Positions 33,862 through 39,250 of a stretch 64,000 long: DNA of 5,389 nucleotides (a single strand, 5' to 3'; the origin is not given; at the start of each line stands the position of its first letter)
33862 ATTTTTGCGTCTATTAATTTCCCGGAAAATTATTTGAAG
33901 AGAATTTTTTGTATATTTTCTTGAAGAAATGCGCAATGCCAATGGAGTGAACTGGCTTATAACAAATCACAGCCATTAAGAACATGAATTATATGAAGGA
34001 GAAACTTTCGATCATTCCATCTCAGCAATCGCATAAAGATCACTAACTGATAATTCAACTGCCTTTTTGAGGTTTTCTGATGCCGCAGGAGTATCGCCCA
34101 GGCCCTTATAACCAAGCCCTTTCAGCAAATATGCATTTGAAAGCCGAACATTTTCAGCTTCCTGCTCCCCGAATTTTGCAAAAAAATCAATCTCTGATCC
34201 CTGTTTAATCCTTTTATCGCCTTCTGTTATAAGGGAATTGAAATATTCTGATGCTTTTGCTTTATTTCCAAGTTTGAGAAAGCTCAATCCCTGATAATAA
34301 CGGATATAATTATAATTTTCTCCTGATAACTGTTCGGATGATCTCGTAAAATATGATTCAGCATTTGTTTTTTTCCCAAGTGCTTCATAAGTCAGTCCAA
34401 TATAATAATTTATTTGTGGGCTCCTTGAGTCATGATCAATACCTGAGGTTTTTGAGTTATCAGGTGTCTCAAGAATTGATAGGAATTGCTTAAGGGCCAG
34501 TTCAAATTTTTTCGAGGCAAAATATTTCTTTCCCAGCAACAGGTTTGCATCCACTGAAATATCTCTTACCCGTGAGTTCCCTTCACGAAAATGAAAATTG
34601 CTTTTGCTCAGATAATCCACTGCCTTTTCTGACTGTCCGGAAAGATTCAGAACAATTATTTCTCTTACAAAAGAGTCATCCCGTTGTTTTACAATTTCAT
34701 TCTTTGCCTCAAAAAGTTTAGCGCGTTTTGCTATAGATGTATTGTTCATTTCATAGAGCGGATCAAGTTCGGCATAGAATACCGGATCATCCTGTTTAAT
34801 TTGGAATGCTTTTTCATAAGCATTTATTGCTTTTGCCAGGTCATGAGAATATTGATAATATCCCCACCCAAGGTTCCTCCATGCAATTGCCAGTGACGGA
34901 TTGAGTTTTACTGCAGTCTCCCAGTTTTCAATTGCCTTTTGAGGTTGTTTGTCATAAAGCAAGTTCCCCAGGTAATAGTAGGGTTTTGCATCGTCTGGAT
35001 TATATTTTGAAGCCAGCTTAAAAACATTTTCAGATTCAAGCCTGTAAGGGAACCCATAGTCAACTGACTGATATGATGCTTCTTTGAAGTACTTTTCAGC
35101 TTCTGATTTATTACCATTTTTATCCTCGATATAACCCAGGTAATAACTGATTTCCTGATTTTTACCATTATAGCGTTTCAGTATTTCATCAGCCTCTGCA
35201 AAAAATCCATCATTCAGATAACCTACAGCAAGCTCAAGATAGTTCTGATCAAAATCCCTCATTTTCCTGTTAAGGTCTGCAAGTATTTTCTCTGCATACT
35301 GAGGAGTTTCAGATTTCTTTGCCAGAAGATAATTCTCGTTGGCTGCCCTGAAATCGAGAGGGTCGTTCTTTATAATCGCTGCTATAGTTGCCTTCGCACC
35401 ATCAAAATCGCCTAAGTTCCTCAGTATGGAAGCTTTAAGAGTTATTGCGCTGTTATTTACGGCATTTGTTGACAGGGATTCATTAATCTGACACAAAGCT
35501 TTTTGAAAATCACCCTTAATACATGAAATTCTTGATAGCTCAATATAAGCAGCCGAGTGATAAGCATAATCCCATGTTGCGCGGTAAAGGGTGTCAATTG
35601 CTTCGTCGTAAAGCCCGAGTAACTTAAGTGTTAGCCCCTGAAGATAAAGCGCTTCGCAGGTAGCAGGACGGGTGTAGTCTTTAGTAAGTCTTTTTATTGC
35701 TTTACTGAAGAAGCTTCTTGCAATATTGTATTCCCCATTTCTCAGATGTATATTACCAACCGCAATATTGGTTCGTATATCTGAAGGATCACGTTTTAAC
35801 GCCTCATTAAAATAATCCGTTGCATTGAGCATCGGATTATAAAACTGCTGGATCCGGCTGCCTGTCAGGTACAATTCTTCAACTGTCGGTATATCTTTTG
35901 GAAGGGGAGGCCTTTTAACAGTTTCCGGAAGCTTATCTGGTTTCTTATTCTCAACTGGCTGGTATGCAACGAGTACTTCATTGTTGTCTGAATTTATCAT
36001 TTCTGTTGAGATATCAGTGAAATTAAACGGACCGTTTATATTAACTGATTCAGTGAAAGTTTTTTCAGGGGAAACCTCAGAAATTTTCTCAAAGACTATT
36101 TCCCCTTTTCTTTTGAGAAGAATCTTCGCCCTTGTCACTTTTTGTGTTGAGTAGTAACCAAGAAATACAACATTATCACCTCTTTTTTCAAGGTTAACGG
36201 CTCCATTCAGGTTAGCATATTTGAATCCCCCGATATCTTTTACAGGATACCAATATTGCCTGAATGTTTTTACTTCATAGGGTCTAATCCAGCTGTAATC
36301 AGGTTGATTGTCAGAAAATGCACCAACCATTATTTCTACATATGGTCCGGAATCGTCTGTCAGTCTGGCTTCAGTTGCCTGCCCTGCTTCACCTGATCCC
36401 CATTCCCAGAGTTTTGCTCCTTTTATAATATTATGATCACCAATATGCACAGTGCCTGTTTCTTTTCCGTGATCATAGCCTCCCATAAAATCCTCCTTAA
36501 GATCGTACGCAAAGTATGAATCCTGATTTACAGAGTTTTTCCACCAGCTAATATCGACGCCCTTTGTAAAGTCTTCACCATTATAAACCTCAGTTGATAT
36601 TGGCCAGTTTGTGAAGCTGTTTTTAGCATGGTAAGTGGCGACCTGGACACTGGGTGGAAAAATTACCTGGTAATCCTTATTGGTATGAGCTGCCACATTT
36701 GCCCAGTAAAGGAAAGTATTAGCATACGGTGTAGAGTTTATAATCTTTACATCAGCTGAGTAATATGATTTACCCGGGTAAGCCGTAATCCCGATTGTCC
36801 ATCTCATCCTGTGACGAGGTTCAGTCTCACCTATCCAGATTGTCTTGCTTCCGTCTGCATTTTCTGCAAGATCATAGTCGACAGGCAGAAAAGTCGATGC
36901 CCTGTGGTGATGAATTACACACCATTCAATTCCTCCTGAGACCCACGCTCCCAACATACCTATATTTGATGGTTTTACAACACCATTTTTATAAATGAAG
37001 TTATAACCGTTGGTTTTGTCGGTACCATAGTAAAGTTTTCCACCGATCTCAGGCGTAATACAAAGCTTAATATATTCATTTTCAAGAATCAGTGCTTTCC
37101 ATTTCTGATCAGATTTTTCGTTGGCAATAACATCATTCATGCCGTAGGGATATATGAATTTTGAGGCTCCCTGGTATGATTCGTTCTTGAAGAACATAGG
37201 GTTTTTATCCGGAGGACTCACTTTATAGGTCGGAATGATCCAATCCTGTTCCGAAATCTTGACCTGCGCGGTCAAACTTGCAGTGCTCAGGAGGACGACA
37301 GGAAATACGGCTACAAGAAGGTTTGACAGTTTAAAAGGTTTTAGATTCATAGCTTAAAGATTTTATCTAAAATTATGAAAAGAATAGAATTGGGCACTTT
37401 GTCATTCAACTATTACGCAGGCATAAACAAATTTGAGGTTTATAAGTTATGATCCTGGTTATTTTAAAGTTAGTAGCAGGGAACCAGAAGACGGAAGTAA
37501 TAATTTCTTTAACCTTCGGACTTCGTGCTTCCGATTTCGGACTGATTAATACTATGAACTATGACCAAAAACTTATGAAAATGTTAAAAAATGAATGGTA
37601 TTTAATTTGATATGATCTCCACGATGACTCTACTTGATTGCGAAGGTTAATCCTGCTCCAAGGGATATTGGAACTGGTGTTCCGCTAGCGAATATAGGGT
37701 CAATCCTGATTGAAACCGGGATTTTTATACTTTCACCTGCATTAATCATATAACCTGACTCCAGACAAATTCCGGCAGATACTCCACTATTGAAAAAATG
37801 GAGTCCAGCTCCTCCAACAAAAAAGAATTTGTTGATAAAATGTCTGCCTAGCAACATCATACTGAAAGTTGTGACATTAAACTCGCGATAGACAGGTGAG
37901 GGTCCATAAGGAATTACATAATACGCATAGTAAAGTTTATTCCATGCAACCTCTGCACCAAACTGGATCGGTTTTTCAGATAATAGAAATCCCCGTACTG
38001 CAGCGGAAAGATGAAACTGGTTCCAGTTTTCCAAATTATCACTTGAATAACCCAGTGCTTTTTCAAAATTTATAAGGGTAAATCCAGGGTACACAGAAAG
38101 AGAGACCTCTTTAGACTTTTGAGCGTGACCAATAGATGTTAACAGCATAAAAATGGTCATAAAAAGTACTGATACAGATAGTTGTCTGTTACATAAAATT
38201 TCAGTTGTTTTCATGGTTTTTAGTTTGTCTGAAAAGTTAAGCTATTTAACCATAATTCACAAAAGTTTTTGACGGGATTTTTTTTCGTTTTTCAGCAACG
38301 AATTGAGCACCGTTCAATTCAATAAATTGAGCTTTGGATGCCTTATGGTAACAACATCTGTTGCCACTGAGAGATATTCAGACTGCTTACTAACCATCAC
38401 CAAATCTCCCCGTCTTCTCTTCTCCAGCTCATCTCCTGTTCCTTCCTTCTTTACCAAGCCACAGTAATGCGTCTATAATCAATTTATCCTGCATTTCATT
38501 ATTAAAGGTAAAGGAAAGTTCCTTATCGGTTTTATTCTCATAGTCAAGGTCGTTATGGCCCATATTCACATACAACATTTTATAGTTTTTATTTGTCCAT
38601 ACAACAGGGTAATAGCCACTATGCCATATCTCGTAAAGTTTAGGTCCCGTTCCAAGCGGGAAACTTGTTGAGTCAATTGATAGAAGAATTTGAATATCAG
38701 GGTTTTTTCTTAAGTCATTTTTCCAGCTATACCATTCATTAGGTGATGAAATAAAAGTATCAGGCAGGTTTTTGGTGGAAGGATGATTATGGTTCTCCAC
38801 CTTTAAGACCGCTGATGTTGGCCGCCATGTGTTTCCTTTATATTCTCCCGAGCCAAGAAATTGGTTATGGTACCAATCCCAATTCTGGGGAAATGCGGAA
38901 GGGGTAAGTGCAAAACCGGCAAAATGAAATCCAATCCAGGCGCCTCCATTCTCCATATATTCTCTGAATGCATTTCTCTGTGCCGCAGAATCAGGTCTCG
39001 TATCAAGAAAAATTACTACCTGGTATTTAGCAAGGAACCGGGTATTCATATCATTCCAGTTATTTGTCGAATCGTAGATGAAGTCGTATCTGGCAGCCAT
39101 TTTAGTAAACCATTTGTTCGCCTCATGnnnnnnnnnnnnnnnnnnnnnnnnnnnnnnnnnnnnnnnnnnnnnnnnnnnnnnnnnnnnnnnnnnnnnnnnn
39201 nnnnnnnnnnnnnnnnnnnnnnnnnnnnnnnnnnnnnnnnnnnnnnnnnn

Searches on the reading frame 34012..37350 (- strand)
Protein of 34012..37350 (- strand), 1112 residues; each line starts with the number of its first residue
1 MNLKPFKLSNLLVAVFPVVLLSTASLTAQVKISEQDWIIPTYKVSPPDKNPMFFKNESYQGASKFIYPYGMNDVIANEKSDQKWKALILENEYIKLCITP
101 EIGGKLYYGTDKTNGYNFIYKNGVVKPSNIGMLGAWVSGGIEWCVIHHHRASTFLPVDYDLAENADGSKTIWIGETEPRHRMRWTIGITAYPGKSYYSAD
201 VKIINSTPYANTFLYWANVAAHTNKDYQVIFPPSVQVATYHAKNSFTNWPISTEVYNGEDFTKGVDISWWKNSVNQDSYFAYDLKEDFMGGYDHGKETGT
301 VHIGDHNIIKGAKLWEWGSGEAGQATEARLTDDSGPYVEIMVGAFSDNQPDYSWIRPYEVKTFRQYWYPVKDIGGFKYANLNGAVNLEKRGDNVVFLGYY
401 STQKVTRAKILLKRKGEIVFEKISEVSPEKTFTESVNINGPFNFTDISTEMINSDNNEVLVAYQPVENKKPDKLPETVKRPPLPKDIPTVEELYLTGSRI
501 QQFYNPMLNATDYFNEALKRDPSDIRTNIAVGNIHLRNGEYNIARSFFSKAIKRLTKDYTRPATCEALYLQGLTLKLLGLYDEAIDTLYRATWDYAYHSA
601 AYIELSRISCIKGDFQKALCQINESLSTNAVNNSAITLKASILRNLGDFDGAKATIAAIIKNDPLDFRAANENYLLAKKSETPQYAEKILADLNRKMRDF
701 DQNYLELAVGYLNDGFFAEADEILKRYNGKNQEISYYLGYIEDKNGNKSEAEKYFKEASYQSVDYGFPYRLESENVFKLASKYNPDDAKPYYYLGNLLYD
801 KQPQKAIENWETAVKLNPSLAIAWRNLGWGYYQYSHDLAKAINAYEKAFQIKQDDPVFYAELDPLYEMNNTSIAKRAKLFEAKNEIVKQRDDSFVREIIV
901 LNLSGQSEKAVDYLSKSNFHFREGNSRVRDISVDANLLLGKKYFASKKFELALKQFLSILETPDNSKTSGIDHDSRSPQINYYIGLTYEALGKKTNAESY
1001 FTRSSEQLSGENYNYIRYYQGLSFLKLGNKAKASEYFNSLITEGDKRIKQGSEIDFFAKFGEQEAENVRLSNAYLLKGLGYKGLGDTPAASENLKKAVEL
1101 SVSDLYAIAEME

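Call 4: search_protein_families(library=pfam, proteins=[window:34012-37350:-], max_evalue=0.01)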
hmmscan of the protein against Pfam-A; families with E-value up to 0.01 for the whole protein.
window:34012-37350:- (1112 aa): 19 families
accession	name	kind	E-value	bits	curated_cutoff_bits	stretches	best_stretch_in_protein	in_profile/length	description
PF17128.10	DUF5107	-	4.2e-54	184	24.4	1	66-370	6-310/310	Domain of unknown function (DUF5107)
PF07719.23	TPR_2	-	5.3e-27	92.1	27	1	788-819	1-33/34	Tetratricopeptide repeat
PF13432.12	TPR_16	-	2.2e-21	76.4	32.7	0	532-591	4-56/65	Tetratricopeptide repeat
PF00515.34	TPR_1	-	2.5e-21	75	27.8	0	788-819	1-33/34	Tetratricopeptide repeat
PF13424.12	TPR_12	-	8.9e-20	71.1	30.1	2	528-591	6-71/77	Tetratricopeptide repeat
PF13181.12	TPR_8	-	3.2e-18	64.7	25.7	0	980-1003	3-26/34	Tetratricopeptide repeat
PF13414.12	TPR_11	-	6.4e-16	58.2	26.8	1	805-832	12-39/42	TPR repeat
PF13428.12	TPR_14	-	8e-15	54.3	23.5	0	638-670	6-38/44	Tetratricopeptide repeat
PF13174.12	TPR_6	-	2.3e-12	47.1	26.3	0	1017-1042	3-28/33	Tetratricopeptide repeat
PF14559.12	TPR_19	-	3.9e-11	43.5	25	0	613-670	5-62/68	Tetratricopeptide repeat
PF13431.12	TPR_17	-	6.6e-09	35.8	24.4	0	513-545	1-33/34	Tetratricopeptide repeat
PF25062.1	ARM_TT21_N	-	4.7e-07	30.2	40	0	497-618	106-221/222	Tetratricopeptide repeat protein 21 N-terminal ARM repeat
PF23914.1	TPR_CcmH_CycH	-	8.4e-05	22.9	42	0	509-559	105-155/158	Cytochrome c-type biogenesis protein H TPR domain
PF13176.12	TPR_7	-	0.0011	19.4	27.9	0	985-1004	6-25/36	Tetratricopeptide repeat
PF13374.12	TPR_10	-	0.0014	19.1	27.5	0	738-758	8-28/42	Tetratricopeptide repeat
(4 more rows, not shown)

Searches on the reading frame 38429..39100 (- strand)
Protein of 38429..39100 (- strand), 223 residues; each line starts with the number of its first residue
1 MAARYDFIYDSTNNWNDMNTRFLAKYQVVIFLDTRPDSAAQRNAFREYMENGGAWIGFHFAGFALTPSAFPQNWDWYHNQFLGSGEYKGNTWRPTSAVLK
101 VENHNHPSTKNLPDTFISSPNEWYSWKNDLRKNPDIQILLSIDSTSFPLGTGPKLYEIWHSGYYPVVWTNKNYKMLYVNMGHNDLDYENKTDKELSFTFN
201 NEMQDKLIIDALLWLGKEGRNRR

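Call 4: search_protein_families(library=pfam, proteins=[window:38429-39100:-], max_evalue=0.01)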
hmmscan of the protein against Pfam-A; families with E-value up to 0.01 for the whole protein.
window:38429-39100:- (223 aa): 1 family
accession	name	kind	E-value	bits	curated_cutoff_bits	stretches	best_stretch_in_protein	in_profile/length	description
PF06283.17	ThuA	-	1.2e-29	104.5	33.4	1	3-191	28-197/209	Trehalose utilisation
